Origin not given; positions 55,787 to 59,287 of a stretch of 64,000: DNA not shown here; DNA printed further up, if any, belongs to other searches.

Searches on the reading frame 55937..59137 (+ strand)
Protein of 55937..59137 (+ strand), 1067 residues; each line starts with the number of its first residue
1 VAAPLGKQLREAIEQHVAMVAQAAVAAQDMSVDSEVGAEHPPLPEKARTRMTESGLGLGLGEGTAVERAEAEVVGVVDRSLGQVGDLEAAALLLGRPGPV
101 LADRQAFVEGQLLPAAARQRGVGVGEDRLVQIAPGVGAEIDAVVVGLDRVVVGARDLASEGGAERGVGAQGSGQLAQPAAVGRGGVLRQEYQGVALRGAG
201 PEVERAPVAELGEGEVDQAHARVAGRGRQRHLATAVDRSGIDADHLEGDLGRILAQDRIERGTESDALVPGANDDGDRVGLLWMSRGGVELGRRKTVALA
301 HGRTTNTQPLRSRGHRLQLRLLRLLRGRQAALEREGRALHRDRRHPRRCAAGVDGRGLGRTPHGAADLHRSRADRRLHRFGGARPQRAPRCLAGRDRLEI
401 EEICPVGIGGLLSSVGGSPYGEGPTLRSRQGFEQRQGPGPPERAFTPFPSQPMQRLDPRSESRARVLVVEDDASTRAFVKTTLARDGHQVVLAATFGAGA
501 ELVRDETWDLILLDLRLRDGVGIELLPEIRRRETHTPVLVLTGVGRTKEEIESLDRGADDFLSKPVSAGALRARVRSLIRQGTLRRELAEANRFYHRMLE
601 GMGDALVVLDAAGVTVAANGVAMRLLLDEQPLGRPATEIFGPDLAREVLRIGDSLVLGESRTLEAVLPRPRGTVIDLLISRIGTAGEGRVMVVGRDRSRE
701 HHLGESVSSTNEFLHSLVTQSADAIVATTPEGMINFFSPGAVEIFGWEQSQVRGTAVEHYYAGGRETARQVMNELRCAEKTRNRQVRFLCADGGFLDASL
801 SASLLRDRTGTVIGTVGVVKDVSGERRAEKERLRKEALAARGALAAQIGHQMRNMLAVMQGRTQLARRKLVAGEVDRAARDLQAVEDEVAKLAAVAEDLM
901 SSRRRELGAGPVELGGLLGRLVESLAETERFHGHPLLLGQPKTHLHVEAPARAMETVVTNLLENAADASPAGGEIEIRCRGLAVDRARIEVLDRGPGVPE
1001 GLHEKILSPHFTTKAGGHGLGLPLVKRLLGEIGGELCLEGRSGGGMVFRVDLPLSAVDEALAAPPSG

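Call 24: search_protein_families(library=pfam, proteins=[window:55937-59137:+], max_evalue=0.0001)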
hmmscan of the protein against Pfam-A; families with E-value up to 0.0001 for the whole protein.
window:55937-59137:+ (1067 aa): 6 families
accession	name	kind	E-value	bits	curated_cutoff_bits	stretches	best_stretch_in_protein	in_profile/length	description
PF00072.30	Response_reg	-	3.2e-22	79.2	30.2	1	466-576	1-111/111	Response regulator receiver domain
PF02518.31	HATPase_c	-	2e-21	76.9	26.4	1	952-1055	4-110/111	Histidine kinase-, DNA gyrase B-, and HSP90-like ATPase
PF00989.32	PAS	-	5.3e-15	55.9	22.6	1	713-822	2-113/113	PAS fold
PF08448.16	PAS_4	-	7.5e-10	39.5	23.1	1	719-827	2-110/110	PAS fold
PF13426.13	PAS_9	-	1e-08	35.8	27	0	723-823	2-102/103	PAS domain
PF13188.13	PAS_8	-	6.3e-06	26.3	21.8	0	712-753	1-39/65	PAS domain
